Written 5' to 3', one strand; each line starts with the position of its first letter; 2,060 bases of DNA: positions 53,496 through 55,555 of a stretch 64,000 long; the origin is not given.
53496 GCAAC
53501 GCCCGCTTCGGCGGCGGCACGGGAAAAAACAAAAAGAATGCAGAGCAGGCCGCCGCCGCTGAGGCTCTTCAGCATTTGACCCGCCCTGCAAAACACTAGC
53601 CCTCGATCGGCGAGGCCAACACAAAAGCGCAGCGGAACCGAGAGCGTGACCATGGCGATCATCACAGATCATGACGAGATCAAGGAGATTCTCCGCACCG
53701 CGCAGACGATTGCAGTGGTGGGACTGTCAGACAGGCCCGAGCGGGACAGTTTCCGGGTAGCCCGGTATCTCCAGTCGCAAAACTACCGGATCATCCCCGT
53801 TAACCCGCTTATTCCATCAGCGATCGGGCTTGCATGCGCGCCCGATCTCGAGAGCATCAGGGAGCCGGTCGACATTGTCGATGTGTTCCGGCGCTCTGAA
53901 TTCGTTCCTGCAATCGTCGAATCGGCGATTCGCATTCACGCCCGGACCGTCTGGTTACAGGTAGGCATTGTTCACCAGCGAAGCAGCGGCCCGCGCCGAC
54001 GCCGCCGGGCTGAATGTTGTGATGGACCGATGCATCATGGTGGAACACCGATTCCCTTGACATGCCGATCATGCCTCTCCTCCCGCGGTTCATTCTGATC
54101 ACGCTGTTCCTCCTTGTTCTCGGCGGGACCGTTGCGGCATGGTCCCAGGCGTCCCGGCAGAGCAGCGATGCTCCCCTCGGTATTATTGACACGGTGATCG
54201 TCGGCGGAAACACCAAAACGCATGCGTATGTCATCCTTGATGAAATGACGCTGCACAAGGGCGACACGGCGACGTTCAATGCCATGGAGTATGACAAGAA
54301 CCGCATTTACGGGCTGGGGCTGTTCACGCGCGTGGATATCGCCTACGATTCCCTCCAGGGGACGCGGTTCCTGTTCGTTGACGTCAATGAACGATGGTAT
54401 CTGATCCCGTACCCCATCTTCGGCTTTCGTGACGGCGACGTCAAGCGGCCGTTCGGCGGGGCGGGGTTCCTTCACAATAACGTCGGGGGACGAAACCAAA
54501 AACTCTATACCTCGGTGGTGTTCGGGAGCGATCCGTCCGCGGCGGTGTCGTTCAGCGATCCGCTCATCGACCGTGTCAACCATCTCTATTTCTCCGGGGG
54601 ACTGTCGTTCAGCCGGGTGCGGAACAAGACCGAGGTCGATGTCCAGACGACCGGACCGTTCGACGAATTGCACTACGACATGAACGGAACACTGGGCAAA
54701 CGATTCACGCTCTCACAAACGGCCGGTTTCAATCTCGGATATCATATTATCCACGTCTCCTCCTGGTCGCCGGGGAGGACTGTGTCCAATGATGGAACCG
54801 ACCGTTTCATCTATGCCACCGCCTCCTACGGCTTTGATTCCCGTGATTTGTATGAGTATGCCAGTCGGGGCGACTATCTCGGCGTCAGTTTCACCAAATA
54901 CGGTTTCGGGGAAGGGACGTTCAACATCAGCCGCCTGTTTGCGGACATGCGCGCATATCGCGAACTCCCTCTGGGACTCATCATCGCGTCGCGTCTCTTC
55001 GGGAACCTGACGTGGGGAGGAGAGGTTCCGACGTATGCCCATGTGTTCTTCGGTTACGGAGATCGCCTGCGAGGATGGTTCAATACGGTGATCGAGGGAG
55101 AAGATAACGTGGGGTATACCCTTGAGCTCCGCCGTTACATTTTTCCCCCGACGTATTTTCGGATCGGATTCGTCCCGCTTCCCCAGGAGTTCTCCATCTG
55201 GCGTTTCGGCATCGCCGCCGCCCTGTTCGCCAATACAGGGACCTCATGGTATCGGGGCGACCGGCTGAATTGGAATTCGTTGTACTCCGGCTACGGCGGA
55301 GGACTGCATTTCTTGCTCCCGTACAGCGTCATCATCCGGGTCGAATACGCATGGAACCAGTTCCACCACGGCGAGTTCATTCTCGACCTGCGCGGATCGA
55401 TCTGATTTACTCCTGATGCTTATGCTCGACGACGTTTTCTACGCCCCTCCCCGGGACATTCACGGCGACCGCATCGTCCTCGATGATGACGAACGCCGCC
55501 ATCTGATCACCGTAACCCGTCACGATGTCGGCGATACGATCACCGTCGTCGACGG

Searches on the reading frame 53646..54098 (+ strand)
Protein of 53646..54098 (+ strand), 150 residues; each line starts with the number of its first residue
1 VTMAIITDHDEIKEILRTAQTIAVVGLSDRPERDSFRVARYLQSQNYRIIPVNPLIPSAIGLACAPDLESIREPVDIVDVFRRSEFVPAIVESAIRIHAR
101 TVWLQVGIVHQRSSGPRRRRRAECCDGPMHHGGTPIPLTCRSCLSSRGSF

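Call 42: search_protein_families(library=pfam, proteins=[window:53646-54098:+], max_evalue=0.0001)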
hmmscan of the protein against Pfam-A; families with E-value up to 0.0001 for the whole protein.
window:53646-54098:+ (150 aa): 1 family
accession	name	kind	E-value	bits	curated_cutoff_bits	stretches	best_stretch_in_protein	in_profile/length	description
PF13380.12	CoA_binding_2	-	2.1e-28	99.5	22.8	1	21-112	2-93/116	CoA binding domain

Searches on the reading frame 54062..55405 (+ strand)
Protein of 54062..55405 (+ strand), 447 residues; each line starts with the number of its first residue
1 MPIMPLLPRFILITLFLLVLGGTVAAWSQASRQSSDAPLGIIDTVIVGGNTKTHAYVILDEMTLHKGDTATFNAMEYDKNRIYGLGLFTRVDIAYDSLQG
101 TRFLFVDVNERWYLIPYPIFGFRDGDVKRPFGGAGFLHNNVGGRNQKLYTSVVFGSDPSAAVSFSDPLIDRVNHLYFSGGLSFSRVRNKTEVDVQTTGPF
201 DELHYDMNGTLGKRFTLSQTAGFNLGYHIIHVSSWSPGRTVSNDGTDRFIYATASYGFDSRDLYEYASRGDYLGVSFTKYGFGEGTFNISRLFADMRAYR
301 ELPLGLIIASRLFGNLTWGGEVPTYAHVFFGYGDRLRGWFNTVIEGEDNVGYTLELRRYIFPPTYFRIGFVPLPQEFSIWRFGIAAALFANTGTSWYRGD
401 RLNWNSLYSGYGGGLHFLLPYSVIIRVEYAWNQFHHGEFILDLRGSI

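Call 52: search_protein_families(library=pfam, proteins=[window:54062-55405:+], max_evalue=0.0001)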
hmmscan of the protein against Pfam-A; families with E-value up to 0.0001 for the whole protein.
window:54062-55405:+ (447 aa): 1 family
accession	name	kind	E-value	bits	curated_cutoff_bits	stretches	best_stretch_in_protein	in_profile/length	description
PF07244.20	POTRA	-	1.2e-06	29.6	21.3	1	44-111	5-79/79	Surface antigen variable number repeat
